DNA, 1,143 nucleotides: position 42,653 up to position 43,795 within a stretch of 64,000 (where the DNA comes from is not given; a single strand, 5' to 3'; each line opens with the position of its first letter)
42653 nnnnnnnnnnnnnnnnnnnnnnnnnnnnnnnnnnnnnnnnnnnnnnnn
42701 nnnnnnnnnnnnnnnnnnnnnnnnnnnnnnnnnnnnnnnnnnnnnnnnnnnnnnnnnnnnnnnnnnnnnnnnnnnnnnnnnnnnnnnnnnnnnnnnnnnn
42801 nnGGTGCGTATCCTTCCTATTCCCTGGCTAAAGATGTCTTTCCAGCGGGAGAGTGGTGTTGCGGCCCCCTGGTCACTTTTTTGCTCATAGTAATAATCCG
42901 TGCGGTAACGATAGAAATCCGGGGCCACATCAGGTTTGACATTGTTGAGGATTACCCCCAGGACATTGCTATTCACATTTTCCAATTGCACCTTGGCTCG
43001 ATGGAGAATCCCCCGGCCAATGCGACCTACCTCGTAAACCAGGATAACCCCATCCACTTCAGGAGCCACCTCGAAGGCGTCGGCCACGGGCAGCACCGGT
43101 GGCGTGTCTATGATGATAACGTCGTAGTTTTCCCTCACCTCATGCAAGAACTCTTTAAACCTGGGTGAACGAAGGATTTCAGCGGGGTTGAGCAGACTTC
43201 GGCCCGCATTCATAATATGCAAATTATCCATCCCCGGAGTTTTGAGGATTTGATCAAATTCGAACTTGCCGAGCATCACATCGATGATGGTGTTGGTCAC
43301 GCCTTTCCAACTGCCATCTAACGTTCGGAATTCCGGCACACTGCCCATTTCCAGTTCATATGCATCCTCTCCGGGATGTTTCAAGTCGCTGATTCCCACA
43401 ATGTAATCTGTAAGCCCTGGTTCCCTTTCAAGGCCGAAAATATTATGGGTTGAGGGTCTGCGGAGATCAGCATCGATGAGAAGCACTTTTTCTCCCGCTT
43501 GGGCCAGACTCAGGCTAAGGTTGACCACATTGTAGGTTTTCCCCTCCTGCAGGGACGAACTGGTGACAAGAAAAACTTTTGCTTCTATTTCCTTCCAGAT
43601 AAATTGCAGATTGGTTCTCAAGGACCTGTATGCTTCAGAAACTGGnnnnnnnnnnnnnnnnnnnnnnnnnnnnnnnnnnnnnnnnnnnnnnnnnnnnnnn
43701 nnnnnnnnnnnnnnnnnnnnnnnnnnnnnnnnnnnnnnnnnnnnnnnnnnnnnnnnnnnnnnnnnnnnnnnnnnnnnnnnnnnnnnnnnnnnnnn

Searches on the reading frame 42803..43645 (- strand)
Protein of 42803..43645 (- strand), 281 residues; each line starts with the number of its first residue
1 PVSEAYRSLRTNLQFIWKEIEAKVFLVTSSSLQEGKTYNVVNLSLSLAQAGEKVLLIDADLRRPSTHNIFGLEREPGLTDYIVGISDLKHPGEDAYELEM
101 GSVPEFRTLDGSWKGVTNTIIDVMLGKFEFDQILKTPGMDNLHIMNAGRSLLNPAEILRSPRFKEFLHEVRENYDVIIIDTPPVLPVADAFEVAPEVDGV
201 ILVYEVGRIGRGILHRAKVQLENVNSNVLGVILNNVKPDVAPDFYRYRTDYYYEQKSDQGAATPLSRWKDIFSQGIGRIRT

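Call 33: search_protein_representatives(protein=window:42803-43645:-)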
Query: 281 residues. Proteins with E-value up to 0.001 (for the whole library): 74397; up to 1e-10: 47269; up to 1e-30: 2887. The best 150 are listed.
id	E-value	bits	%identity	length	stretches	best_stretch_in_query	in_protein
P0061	6.2e-130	448.7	74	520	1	1-280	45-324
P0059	2.7e-128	443.3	71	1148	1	2-280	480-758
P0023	1.7e-123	427.5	76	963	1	1-258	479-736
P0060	9.4e-109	379.2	72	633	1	26-275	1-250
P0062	3.4e-108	377.4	67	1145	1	1-271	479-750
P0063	1.3e-105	368.9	84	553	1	83-280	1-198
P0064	1.0e-97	343.0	68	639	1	40-277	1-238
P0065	3.6e-87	308.4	63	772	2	112-255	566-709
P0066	5.5e-82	291.4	61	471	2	112-255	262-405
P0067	8.2e-78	277.7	55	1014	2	112-267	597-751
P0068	9.9e-78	277.4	59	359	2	114-261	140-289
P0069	6.5e-76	271.5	63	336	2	112-240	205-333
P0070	1.1e-75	270.7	56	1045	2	118-259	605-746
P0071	3.2e-74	265.9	58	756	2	114-256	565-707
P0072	5.6e-72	258.6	55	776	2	117-265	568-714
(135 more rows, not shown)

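Call 39: search_protein_families(library=pfam, alignment_id=A3, max_evalue=0.001)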
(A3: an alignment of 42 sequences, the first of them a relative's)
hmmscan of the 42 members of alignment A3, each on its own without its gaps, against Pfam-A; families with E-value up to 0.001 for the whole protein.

A. member 1, P0062 (1145 aa): 8 families
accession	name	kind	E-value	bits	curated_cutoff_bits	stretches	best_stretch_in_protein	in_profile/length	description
PF08239.17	SH3_3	-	1.7e-23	83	27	2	1092-1141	3-53/54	Bacterial SH3 domain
PF06347.19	SH3_4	-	7.7e-18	64.5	24.1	2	1091-1142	4-55/56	Bacterial SH3 domain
PF13614.12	AAA_31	-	2.5e-11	44.3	27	1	513-666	14-131/177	AAA domain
PF18348.7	SH3_16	-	7.7e-11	42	25.8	1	1024-1067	1-45/49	Bacterial dipeptidyl-peptidase Sh3 domain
PF01656.29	CbiA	-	6.2e-09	36.3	25.4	1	512-729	10-97/125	CobQ/CobB/MinD/ParA nucleotide binding domain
PF13807.11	GNVR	-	4.4e-08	33.4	27.7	1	347-421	7-79/82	G-rich domain on putative tyrosine kinase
PF02706.20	Wzz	-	2.9e-07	31.1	25.5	1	5-95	2-90/91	Chain length determinant protein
PF10609.15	ParA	-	7e-07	29.3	27.1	0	502-553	5-56/246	NUBPL iron-transfer P-loop NTPase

B. families by the number of members that match (of 42 scanned): 17 families
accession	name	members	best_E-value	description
PF13614.12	AAA_31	42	3e-15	AAA domain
PF01656.29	CbiA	41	2.6e-09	CobQ/CobB/MinD/ParA nucleotide binding domain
PF13807.11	GNVR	40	1.7e-12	G-rich domain on putative tyrosine kinase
PF10609.15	ParA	38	3.6e-12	NUBPL iron-transfer P-loop NTPase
PF05036.18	SPOR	32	3e-28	SPOR domain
PF02706.20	Wzz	30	6.6e-10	Chain length determinant protein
PF00142.24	Fer4_NifH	5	3.9e-07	4Fe-4S iron sulfur cluster binding proteins, NifH/frxC family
PF02374.21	ArsA_ATPase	4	1.4e-05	Anion-transporting ATPase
PF09140.17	MipZ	3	2.1e-07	ATPase MipZ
PF08239.17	SH3_3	2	1.7e-23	Bacterial SH3 domain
PF06347.19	SH3_4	2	7.7e-18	Bacterial SH3 domain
PF07382.16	HC2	1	8.1e-12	Histone H1-like nucleoprotein HC2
PF18348.7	SH3_16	1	7.7e-11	Bacterial dipeptidyl-peptidase Sh3 domain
PF25199.1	nSTAND_NTPase5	1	3.8e-05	Novel STAND NTPase 5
PF01268.25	FTHFS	1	0.00011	Formate--tetrahydrofolate ligase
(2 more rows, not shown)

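Call 56: find_related_loci(query=A3, collection=genome_contigs, flank=4000)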
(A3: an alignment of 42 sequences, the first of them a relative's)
Query A3 (1145 aa) in genome_contigs; peptide patterns used: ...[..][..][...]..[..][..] (x = any residue, [..] = any of these).
597 stretches matched a pattern (row limit reached: there are more); 585 encode a relative of the query (tblastn E <= 1e-3); the best 80 are kept; 79 distinct loci.
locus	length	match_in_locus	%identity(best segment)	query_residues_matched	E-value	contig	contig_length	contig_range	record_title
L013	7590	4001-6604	59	1-869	0e+0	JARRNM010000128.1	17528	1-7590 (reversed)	MAG: Deltaproteobacteria bacterium isolate Spart_124_MAG scaffold_4921, whole genome shotgun sequence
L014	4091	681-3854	49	1-1145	0e+0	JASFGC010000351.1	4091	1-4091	MAG: Syntrophobacterales bacterium isolate D0606S20remetaG_Bin_93 D0606S20remetaG_FD_scaffold_1773_c1, whole genome shot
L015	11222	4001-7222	49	1-1142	0e+0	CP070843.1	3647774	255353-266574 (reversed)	MAG: Deltaproteobacteria bacterium isolate bin435 chromosome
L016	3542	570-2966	61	1-800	0e+0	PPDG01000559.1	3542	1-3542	MAG: Desulfobacteraceae bacterium isolate BM002 sc_13430, whole genome shotgun sequence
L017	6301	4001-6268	61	1-757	0e+0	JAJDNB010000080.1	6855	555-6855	MAG: Deltaproteobacteria bacterium isolate ALJrbin.12 k141_6985104, whole genome shotgun sequence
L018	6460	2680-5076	61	1-800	0e+0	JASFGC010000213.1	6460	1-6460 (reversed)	MAG: Syntrophobacterales bacterium isolate D0606S20remetaG_Bin_93 D0606S20remetaG_FD_scaffold_833_c1, whole genome shotg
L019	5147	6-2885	47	103-1142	0e+0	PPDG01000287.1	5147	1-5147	MAG: Desulfobacteraceae bacterium isolate BM002 sc_8295, whole genome shotgun sequence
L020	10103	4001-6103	47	1-731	0e+0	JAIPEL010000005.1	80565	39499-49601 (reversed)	MAG: Desulfobacterales bacterium isolate Tobar15.5-16.5m-G19 Tobar15-5-16-5m-C111, whole genome shotgun sequence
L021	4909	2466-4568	47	1-731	0e+0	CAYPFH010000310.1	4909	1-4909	MAG TPA_asm: uncultured Desulfobacterales bacterium isolate SRP141376_co4_188 genome assembly, contig: NODE_28000_length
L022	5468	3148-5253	47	1-731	0e+0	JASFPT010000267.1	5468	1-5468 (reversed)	MAG: Desulfobacterales bacterium isolate D0819S02metaG_Bin_228 D0819S02metaG_FD_scaffold_2798_c1, whole genome shotgun s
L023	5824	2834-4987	45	1-743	0e+0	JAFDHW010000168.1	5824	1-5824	MAG: Deltaproteobacteria bacterium isolate Meg22_1214_Bin_335 Meg22_1214_Bin_335_scaffold_56814, whole genome shotgun se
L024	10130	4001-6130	44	1-731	0e+0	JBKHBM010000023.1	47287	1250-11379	MAG: Desulfatibacillaceae bacterium isolate D1M01_5 NODE_723_length_47287_cov_9.649157, whole genome shotgun sequence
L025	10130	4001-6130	44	1-734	0e+0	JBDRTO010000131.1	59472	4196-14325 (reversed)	MAG: Pseudomonadota bacterium isolate MEGAHIT-group-3.82 k141_72746, whole genome shotgun sequence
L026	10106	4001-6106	46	1-731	0e+0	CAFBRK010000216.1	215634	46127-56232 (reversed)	Olavius algarvensis associated proteobacterium Delta 3 isolate mag3:49deedb4-927c-43a8-ad40-04e63e16f3c8 genome assembly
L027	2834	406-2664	42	4-798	0e+0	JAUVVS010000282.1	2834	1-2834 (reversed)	MAG: Deltaproteobacteria bacterium isolate CSMAG_1170 CSMAG_1170_k127_3914463_length_2834_cov_21.0000, whole genome shot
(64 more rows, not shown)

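Call 61: search_protein_families(library=pfam, alignment_id=A5, max_evalue=0.001)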
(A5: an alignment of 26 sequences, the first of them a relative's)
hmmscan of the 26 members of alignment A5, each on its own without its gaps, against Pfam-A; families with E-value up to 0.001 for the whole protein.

A. member 1, L031:3129-4259:+ (377 aa): 1 family
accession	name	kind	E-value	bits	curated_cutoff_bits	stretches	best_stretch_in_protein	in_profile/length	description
PF05036.18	SPOR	-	1.8e-25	89.5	21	2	226-292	4-69/76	SPOR domain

B. families by the number of members that match (of 26 scanned): 9 families
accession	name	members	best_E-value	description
PF05036.18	SPOR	15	1.6e-25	SPOR domain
PF24125.1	Cds6_C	3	1.9e-40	Cds6 C-terminal NTF2-like domain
PF14534.12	DUF4440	2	8.8e-12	Domain of unknown function (DUF4440)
PF13474.12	SnoaL_3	2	2.6e-09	SnoaL-like domain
PF08239.17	SH3_3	1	4.5e-22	Bacterial SH3 domain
PF06347.19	SH3_4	1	3.2e-14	Bacterial SH3 domain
PF12893.14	Lumazine_bd_2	1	1.2e-06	Putative lumazine-binding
PF23795.1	SH3_YKFC_2nd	1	0.00018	YKFC SH3b2 domain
PF18348.7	SH3_16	1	0.00075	Bacterial dipeptidyl-peptidase Sh3 domain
